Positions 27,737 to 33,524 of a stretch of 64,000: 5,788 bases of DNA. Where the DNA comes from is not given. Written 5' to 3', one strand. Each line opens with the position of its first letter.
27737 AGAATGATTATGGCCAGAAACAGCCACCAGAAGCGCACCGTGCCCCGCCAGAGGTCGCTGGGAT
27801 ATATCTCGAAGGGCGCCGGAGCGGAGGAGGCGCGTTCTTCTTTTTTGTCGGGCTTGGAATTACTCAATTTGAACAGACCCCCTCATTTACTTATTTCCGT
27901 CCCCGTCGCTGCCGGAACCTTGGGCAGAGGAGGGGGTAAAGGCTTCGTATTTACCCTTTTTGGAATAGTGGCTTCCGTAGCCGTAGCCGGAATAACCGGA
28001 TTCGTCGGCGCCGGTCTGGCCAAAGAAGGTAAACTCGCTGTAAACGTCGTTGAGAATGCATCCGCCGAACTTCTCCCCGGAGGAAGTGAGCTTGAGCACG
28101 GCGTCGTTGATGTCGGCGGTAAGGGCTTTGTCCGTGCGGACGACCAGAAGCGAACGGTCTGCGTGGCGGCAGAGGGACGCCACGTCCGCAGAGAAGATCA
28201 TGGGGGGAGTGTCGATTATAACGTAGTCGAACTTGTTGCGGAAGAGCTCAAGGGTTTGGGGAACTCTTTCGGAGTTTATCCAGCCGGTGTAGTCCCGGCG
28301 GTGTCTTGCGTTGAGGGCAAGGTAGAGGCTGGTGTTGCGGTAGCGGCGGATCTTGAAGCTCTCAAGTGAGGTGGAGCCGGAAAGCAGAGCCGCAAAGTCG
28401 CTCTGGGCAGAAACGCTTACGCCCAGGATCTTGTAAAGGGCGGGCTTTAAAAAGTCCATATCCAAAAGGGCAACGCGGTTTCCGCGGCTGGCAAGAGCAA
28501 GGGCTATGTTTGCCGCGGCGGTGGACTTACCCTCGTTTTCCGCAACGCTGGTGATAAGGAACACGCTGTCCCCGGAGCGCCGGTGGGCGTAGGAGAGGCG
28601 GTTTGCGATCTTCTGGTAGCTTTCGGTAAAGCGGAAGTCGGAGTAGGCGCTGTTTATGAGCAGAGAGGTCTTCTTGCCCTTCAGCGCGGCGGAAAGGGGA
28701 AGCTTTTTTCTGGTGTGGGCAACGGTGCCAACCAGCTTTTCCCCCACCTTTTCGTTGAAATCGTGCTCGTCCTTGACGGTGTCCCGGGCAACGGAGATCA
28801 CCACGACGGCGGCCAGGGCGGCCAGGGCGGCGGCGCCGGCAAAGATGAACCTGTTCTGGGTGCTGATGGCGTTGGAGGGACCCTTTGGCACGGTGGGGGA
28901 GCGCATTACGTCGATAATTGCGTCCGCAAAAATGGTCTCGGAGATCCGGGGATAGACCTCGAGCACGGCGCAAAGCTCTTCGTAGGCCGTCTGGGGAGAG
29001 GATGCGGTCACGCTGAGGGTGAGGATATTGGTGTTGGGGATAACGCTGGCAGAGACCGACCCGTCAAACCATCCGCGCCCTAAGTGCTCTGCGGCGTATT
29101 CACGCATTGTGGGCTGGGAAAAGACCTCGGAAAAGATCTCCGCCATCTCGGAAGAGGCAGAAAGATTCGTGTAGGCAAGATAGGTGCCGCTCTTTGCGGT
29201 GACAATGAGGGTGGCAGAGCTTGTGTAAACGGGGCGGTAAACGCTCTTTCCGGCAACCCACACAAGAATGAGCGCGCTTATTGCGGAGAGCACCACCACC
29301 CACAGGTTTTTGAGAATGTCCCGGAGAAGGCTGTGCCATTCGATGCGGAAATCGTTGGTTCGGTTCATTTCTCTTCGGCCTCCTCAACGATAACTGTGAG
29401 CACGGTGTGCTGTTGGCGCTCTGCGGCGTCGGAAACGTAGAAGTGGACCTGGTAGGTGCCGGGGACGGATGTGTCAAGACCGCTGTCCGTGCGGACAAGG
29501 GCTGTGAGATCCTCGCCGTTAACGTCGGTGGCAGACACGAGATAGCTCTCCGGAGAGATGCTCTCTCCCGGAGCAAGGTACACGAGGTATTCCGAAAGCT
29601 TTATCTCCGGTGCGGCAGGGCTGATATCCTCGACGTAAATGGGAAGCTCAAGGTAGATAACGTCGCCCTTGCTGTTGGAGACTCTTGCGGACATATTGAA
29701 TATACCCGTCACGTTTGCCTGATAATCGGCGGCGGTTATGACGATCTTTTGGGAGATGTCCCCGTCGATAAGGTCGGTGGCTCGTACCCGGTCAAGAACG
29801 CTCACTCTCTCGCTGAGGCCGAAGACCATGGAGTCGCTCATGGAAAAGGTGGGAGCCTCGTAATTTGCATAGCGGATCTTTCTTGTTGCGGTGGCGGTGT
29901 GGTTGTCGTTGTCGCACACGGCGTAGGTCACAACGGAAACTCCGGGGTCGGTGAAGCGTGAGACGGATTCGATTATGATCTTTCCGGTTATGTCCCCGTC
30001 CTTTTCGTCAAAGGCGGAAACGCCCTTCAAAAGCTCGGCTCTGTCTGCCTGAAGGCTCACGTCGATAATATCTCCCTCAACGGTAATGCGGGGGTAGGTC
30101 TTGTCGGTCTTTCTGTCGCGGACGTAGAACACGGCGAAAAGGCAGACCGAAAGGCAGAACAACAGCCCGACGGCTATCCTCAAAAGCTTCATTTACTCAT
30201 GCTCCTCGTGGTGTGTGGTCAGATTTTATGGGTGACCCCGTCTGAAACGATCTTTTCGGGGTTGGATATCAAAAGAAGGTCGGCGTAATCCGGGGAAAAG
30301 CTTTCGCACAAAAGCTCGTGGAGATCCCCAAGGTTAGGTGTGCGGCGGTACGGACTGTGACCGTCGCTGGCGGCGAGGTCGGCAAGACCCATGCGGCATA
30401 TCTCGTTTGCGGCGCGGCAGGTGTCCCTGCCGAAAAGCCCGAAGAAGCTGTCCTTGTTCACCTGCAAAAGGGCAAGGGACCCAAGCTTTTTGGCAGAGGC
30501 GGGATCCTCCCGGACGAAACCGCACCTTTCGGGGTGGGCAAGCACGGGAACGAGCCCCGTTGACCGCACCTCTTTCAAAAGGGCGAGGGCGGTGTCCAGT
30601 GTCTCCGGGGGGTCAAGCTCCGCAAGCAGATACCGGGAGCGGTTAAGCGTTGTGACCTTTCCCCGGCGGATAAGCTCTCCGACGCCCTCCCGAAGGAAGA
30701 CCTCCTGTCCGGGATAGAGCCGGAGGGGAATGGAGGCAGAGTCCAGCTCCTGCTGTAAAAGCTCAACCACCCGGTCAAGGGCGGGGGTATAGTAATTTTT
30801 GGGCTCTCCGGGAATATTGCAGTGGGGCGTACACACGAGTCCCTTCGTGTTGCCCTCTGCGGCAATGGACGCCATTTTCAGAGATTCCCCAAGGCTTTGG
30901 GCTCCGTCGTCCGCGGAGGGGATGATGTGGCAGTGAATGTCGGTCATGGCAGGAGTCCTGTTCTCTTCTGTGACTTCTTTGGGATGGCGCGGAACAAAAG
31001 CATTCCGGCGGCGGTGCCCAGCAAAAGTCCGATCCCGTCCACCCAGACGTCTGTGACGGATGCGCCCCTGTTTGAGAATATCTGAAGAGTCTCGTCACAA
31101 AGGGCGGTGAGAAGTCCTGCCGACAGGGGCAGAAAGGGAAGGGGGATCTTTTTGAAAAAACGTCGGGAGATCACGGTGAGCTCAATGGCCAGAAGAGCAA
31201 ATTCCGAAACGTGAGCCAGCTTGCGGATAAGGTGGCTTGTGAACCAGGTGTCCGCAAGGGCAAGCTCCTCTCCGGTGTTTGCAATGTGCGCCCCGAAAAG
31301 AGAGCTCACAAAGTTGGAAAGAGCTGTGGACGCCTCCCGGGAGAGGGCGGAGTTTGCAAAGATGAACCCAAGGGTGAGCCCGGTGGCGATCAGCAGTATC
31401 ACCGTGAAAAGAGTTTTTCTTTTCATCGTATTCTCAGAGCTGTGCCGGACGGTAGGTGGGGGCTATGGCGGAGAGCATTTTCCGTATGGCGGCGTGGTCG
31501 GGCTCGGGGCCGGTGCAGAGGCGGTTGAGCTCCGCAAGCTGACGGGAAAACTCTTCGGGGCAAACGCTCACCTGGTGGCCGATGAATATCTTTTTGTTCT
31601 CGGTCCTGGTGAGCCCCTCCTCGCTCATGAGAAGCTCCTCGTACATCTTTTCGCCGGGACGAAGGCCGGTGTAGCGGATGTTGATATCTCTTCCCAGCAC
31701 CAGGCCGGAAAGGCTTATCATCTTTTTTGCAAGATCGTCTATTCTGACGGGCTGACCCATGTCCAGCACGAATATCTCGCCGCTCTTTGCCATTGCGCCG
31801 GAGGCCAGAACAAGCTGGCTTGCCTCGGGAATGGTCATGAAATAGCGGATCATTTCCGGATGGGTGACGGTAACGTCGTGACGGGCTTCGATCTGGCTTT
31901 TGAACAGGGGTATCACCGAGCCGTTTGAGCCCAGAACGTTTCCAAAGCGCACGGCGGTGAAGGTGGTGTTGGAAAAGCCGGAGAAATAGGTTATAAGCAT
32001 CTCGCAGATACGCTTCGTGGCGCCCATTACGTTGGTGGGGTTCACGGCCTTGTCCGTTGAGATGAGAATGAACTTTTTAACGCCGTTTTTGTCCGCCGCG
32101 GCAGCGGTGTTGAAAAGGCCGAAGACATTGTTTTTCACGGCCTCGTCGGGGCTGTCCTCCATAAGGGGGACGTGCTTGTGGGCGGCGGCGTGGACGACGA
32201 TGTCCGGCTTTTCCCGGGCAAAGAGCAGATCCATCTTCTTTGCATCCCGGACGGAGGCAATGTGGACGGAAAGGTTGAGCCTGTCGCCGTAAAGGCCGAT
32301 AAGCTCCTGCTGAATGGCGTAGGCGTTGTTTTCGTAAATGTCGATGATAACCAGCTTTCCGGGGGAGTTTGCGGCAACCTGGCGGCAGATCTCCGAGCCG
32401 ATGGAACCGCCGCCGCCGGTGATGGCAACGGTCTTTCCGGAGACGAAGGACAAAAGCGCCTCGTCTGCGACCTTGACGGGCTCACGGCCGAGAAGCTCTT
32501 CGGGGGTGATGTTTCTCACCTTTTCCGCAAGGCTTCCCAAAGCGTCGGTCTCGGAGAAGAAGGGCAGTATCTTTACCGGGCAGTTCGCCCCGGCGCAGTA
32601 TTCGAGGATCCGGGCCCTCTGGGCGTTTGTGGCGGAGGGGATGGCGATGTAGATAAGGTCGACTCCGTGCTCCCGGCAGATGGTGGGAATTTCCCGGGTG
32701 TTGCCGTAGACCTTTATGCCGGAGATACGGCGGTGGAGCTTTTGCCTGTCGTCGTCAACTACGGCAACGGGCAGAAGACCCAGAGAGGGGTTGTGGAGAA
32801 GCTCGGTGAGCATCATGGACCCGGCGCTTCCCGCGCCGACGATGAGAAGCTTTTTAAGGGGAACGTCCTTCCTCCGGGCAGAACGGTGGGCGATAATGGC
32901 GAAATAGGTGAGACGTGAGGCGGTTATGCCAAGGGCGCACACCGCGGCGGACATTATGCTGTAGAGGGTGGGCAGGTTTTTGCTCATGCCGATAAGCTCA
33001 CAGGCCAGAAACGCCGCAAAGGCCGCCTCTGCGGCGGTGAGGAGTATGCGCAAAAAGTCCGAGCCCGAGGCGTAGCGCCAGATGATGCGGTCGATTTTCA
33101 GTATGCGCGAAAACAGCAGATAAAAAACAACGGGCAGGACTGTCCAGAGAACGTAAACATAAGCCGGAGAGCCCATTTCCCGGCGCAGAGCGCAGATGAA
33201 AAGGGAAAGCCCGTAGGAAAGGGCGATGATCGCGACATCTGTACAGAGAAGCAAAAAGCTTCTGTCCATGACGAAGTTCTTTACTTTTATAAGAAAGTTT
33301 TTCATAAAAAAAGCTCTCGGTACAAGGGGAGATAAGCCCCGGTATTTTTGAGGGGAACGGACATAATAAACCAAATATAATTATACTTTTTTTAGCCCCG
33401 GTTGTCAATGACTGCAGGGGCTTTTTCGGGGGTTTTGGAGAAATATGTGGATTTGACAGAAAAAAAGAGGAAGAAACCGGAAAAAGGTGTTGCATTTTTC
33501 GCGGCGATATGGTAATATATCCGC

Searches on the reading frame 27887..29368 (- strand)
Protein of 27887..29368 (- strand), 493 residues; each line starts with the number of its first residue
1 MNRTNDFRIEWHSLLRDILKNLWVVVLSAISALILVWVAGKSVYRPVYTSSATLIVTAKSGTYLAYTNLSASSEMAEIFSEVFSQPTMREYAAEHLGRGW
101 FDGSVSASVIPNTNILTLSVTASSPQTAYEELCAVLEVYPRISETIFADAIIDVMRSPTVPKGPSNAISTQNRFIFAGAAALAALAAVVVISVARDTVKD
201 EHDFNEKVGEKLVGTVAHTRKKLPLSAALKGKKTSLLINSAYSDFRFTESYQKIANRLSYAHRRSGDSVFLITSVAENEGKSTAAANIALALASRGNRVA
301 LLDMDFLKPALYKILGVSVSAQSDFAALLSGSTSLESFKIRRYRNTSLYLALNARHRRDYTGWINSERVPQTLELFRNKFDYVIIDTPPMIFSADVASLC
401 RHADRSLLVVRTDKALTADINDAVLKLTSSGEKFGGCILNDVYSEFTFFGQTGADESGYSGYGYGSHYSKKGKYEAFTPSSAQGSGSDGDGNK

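Call 52: search_protein_families(library=pfam, proteins=[window:27887-29368:-], max_evalue=0.00001)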
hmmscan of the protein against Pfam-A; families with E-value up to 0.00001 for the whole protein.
window:27887-29368:- (493 aa): 3 families
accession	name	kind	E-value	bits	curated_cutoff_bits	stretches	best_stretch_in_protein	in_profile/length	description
PF10609.15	ParA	-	2.9e-10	40.4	27.1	1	279-417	15-149/246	NUBPL iron-transfer P-loop NTPase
PF13614.12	AAA_31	-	2.6e-09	37.7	27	1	280-412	14-149/177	AAA domain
PF01656.29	CbiA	-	3.1e-07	30.8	25.4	1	271-409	2-54/125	CobQ/CobB/MinD/ParA nucleotide binding domain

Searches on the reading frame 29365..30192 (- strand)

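Call 60: search_protein_families(library=pfam, proteins=[window:29365-30192:-], max_evalue=0.00001)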
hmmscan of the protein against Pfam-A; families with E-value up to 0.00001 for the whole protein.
window:29365-30192:- (275 aa): 1 family
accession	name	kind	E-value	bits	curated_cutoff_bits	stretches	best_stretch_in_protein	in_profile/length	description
PF16403.11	Bact_surface_Ig-like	-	2.7e-14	53.4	27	2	220-269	23-71/71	Bacterial surface protein, Ig-like domain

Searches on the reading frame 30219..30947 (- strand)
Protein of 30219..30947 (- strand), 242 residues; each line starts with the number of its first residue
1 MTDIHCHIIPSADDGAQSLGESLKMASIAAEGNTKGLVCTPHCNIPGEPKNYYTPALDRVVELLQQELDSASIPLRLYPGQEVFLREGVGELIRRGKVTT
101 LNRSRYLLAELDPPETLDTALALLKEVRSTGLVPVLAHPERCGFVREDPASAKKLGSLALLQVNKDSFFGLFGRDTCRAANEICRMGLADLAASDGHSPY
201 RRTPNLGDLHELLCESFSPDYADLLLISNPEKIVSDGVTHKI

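Call 60: search_protein_families(library=pfam, proteins=[window:30219-30947:-], max_evalue=0.00001)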
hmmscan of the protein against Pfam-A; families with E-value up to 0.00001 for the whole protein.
window:30219-30947:- (242 aa): 1 family
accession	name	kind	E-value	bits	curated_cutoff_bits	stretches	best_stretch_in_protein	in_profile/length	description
PF19567.5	CpsB_CapC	-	8.8e-48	163.2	27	1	2-234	2-233/234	Capsular polysaccharide synthesis, CpsB/CapC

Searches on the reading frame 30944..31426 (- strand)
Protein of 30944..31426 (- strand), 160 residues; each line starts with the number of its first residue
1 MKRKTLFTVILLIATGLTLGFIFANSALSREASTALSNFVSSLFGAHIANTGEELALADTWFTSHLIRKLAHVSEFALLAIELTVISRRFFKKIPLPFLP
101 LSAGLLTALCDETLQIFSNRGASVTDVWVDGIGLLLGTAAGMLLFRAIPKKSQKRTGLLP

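Call 60: search_protein_families(library=pfam, proteins=[window:30944-31426:-], max_evalue=0.00001)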
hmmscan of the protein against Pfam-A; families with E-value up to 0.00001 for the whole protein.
window:30944-31426:- (160 aa): 1 family
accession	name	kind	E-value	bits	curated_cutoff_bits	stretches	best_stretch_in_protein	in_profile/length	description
PF04892.17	VanZ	-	2.9e-13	51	30.1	1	13-142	3-123/126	VanZ like family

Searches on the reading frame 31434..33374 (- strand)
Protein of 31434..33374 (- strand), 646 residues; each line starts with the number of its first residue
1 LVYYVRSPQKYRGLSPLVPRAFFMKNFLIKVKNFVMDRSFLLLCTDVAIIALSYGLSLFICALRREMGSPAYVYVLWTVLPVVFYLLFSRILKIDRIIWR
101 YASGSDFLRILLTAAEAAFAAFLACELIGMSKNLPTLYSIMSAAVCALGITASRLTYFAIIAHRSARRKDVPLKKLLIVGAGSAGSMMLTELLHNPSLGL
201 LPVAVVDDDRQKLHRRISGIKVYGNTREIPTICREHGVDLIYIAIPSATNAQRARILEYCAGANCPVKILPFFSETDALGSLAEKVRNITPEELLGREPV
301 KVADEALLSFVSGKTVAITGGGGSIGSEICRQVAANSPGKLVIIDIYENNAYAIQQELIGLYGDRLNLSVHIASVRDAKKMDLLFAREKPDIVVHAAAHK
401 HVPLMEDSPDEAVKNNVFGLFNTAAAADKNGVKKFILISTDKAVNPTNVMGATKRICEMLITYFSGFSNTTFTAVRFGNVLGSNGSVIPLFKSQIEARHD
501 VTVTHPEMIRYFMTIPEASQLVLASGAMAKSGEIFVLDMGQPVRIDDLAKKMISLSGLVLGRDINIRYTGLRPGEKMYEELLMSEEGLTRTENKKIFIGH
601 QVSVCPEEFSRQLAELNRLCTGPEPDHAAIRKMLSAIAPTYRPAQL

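Call 52: search_protein_families(library=pfam, proteins=[window:31434-33374:-], max_evalue=0.00001)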
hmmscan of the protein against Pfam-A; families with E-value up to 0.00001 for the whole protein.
window:31434-33374:- (646 aa): 6 families
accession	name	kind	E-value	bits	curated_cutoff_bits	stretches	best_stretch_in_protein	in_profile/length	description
PF02719.21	Polysacc_synt_2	-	5e-114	380.9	20.2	1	316-598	1-290/293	Polysaccharide biosynthesis protein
PF01370.27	Epimerase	-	1.5e-19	70.9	20.9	1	316-522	1-221/240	NAD dependent epimerase/dehydratase family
PF13727.12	CoA_binding_3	-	3.2e-13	50.5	25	1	118-271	31-175/175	CoA-binding domain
PF16363.11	GDP_Man_Dehyd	-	2.3e-12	47.5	27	1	318-441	2-130/332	GDP-mannose 4,6 dehydratase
PF04321.23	RmlD_sub_bind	-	3.7e-12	46.4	27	1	316-486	3-157/287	RmlD substrate binding domain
PF01073.25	3Beta_HSD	-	3.6e-08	33.2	22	1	317-446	1-122/280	3-beta hydroxysteroid dehydrogenase/isomerase family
